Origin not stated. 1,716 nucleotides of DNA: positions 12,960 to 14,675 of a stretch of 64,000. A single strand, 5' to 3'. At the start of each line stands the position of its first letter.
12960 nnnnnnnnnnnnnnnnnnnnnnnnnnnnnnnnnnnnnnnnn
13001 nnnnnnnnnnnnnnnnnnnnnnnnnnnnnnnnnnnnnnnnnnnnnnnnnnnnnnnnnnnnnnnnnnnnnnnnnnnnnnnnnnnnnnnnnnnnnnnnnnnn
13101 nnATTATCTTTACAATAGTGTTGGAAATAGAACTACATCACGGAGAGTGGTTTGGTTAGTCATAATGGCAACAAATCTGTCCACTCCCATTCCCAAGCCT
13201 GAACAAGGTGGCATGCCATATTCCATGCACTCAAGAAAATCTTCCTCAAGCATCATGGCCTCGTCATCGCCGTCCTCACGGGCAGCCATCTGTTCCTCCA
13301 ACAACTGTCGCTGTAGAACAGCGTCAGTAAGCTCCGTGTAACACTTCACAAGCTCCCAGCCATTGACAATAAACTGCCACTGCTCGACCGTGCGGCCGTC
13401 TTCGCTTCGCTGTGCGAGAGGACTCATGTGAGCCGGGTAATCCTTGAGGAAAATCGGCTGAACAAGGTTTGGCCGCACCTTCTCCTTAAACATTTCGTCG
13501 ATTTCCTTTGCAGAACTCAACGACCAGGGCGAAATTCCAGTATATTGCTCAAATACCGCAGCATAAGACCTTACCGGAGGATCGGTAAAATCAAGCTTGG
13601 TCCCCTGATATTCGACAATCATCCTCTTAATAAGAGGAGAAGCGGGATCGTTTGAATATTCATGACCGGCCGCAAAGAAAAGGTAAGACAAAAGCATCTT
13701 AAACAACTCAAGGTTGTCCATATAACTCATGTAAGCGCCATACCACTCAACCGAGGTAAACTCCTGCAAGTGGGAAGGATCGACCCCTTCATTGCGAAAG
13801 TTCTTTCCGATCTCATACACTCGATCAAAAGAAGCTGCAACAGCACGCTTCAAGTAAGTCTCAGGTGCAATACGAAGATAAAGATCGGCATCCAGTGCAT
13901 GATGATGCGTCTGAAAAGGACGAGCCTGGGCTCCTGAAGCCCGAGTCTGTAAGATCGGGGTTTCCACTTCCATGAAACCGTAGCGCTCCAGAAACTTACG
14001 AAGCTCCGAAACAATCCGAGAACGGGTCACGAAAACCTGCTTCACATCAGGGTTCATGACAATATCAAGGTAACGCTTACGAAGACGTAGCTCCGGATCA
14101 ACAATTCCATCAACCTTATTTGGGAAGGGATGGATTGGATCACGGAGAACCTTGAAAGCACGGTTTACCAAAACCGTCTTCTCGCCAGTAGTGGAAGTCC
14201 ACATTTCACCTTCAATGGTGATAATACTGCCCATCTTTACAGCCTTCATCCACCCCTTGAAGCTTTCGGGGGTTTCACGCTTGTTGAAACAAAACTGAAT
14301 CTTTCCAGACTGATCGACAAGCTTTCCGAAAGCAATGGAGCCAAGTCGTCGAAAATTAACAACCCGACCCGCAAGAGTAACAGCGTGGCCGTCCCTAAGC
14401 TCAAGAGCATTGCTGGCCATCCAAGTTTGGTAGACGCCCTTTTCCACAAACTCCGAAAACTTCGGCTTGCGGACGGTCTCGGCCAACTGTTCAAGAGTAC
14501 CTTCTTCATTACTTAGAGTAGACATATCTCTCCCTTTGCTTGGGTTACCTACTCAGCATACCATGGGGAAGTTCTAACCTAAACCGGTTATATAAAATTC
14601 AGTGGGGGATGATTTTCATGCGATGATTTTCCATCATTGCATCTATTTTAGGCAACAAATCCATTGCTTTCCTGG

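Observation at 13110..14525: Full-length lysyl-tRNA synthetase in a phage genome, alongside RNA-ligase and phosphoesterase genes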

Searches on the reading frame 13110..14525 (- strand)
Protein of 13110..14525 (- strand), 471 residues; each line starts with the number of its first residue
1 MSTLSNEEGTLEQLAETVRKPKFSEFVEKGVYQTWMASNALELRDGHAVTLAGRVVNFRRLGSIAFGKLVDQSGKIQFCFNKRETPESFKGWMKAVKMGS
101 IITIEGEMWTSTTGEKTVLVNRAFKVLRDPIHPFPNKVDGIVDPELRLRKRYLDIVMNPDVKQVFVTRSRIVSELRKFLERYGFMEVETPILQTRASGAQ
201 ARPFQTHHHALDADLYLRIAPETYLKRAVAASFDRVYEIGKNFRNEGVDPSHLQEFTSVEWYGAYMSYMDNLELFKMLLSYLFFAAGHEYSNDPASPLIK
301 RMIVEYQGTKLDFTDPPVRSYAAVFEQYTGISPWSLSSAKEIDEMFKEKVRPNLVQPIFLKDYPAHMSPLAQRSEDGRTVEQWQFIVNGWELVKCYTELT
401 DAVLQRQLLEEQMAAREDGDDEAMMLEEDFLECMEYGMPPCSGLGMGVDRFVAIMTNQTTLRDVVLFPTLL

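Call 3: search_protein_families(library=pfam, proteins=[window:13110-14525:-], max_evalue=0.01)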
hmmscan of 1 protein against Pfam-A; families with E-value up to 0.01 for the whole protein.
window:13110-14525:- (471 aa): 3 families
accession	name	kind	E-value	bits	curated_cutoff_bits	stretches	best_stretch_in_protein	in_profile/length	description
PF00152.25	tRNA-synt_2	-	6.3e-73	246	25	1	144-469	2-306/308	tRNA synthetases class II (D, K and N)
PF01336.31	tRNA_anti-codon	-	1.1e-09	38.5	27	1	49-122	1-71/75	OB-fold nucleic acid binding domain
PF01409.25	tRNA-synt_2d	-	1.3e-05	25.3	19.8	0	235-278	104-149/246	tRNA synthetases class II core domain (F)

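Call 4: search_protein_families(library=ncbifam, proteins=[window:13110-14525:-], max_evalue=0.01)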
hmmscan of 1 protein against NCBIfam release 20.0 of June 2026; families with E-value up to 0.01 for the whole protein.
window:13110-14525:- (471 aa): 20 families
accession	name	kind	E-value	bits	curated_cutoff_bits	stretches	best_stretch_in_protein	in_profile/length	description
NF001756.1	PRK00484.1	subfamily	5e-135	450.9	468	1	44-470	49-485/488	lysine--tRNA ligase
TIGR00499.1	lysS_bact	equivalog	1e-123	413.6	427.6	1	43-470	49-492/496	lysine--tRNA ligase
NF002821.0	PRK02983.1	equivalog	6.5e-119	398.6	742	1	33-469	646-1097/1102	bifunctional lysylphosphatidylglycerol synthetase/lysine--tRNA ligase LysX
NF009101.0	PRK12445.1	subfamily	1.7e-96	323.7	1026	1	48-470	67-501/505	lysine--tRNA ligase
TIGR00462.1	genX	equivalog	6.3e-55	186.8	286.9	1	167-467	3-304/304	EF-P lysine aminoacylase EpmA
NF003483.0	PRK05159.1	equivalog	2.6e-49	168.3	353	1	36-468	7-430/438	aspartate--tRNA(Asn) ligase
NF006828.0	PRK09350.1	equivalog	1.4e-46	159.3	264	1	163-468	14-321/325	elongation factor P--(R)-beta-lysine ligase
TIGR00458.1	aspS_nondisc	equivalog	1.5e-42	146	368.4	1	43-468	9-420/428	aspartate--tRNA(Asn) ligase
NF001750.0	PRK00476.1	equivalog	3.6e-39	134.6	443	2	41-286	13-265/590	aspartate--tRNA ligase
TIGR00459.1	aspS_bact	equivalog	3.1e-38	131.5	373.85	2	44-284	14-258/586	aspartate--tRNA ligase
NF003037.0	PRK03932.1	equivalog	7.4e-28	97.7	414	2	46-285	16-261/451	asparagine--tRNA ligase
TIGR00457.1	asnS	equivalog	1.8e-26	93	342.6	2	46-290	16-268/455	asparagine--tRNA ligase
NF009460.0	PRK12820.1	equivalog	2e-25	89.1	1379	2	142-289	151-297/723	bifunctional aspartyl-tRNA synthetase/aspartyl/glutamyl-tRNA amidotransferase subunit C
NF005052.0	PRK06462.1-1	equivalog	1.3e-11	44.2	368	1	153-468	37-344/353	asparagine synthetase A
NF005054.0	PRK06462.1-4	equivalog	1.8e-05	24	309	0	156-282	16-151/318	asparagine synthetase A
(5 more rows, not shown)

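Call 8: search_solved_structures(query=window:13110-14525:-, show_alignments=2)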
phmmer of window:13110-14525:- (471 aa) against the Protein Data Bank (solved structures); distinct sequences matched with E-value up to 0.001: 73 (the best 60 are shown).
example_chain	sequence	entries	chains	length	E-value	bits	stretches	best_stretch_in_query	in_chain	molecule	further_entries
9slz_A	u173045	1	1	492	1.5e-100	340.5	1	48-470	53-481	Lysine--tRNA ligase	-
1e1o_A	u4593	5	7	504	1.4e-94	320.8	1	48-470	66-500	LYSYL-TRNA SYNTHETASE, HEAT INDUCIBLE | LYSYL-TRNA SYNTHETASE | LYSYL-TRNA SYNTHETASE (LYSU)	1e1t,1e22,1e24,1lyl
9kwd_A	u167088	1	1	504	1.4e-94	320.8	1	48-470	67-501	Lysine--tRNA ligase, heat inducible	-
5yzx_A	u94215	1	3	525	2.2e-94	320.2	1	48-470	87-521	Lysine--tRNA ligase, heat inducible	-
3a74_A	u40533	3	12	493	3.1e-94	319.6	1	48-470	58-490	Lysyl-tRNA synthetase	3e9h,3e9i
1bbu_A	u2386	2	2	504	2.4e-93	316.7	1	48-470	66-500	PROTEIN (LYSYL-TRNA SYNTHETASE)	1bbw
9jkl_A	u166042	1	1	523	1e-91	311.3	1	44-469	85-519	Lysine--tRNA ligase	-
6wbd_A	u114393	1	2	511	1.6e-89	304.1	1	32-469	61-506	Lysine--tRNA ligase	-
36lw_A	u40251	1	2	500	2.2e-85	290.5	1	49-469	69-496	Lysine--tRNA ligase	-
5hgq_A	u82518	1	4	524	1.9e-84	287.4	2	49-317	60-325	Lysine--tRNA ligase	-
4ex5_A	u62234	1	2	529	3.1e-82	280.1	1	40-470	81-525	Lysine--tRNA ligase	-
5vl1_A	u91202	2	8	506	4.6e-81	276.2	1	48-469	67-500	Lysine--tRNA ligase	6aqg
7qh8_A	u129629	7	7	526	2.8e-80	273.7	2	48-279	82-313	Lysine--tRNA ligase 1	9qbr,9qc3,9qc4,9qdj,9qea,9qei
6ilh_A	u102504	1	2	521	8.7e-80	272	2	50-283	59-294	Lysine-tRNA ligase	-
4up8_A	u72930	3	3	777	1.3e-79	271.4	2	48-280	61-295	LYSINE--TRNA LIGASE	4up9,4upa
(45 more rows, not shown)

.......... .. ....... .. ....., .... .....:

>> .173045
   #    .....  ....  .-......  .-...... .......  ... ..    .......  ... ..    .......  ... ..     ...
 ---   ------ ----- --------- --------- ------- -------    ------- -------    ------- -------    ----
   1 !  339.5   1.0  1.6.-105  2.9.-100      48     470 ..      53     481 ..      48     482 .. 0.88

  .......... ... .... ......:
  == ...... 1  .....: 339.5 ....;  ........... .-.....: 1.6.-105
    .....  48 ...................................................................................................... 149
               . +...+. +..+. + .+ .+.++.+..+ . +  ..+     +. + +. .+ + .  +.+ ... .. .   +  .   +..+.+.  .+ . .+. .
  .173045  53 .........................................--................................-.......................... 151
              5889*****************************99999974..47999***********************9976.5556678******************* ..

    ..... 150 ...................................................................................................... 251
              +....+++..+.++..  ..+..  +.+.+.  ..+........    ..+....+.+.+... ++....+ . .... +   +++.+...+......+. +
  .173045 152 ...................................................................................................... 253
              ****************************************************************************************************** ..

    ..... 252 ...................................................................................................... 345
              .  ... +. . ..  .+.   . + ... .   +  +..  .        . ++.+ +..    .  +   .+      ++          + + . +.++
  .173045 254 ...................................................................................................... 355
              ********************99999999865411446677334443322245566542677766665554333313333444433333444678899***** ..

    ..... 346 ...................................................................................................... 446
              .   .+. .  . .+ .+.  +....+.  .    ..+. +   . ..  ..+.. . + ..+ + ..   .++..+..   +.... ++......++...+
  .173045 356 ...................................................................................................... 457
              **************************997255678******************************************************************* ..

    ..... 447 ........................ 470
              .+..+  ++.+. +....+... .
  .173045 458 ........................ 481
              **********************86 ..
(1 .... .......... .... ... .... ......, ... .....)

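Call 12: search_dna_similar(query=window:13110-14525:-, collection=phages, mode=protein, max_rows=40)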
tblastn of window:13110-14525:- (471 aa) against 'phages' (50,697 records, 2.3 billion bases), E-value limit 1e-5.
Records with a match: 53; places in all: 53; records where one place covers at least 80% of the query: 23.
Best place of each record, by identity: <60% 53.
By first word of the organism name: Listeria 16; Bacteriophage 9; Staphylococcus 6; Acinetobacter 6; Salmonella 5; Enterococcus 4; uncultured 3; Pseudomonas 1; Escherichia 1; Microcystis 1; and 1 more.
By host as written in the record: - 20; Listeria monocytogenes 16; Staphylococcus aureus 6; Homo sapiens 3; Salmonella enterica subsp. enterica serovar Kentucky 2; Enterococcus faecalis 2; Pseudomonas aeruginosa 1; Escherichia coli O157:H7 ATCC 43895 1; and 2 more.
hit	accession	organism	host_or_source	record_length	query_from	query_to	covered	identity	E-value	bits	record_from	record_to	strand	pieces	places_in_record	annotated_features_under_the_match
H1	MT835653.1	Bacteriophage sp.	human fecal samples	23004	45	470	90%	38.5%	2e-91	309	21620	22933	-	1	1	record has no annotation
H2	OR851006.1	Salmonella phage S.Kent 1-2-1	Salmonella enterica subsp. enterica ...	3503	49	470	90%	38.1%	4e-93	310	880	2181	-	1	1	record has no annotation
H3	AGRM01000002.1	Salmonella enterica subsp. houtenae str. ATCC BAA-1581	Homo sapiens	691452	49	470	90%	38.1%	1e-91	310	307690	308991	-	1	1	lysyl-tRNA synthetase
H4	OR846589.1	Enterococcus phage Efs 1-1-1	Enterococcus faecalis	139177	49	470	90%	37.9%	5e-92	311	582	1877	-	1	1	record has no annotation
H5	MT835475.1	Bacteriophage sp.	human fecal samples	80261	49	470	90%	37.1%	1e-81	281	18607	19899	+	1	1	record has no annotation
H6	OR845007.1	Staphylococcus phage SA 1306 Kay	Staphylococcus aureus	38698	45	470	90%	36.2%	4e-91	308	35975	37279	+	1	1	record has no annotation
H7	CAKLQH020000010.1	Acinetobacter phage MD-2021a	not known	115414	49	470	90%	36.5%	2e-87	298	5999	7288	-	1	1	lysU: lysyl-tRNA synthetase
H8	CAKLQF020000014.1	Acinetobacter phage MD-2021a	not known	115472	49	470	90%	36.5%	2e-87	298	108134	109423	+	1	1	lysU: lysyl-tRNA synthetase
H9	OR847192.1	Listeria phage LM 4-11-1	Listeria monocytogenes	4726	49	470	90%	36.4%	3e-88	300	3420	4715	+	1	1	record has no annotation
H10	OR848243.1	Listeria phage LM 4-14-1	Listeria monocytogenes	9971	49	470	90%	36.4%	5e-88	299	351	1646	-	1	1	record has no annotation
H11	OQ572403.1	Pseudomonas phage Y1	Pseudomonas aeruginosa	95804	49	470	90%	36.4%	1e-83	287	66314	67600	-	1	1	record has no annotation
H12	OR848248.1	Listeria phage LM 4-14-1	Listeria monocytogenes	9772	49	470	90%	36.2%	1e-87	298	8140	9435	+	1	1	record has no annotation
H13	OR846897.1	Listeria phage LM 4-11-1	Listeria monocytogenes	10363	49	470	90%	36.2%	1e-87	298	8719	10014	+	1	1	record has no annotation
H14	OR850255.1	Staphylococcus phage SA 1298 Kay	Staphylococcus aureus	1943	52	470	89%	36.1%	3e-95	305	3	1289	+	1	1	record has no annotation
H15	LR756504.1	uncultured phage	metagenomic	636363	54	468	88%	32.7%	6e-56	206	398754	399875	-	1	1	record has no annotation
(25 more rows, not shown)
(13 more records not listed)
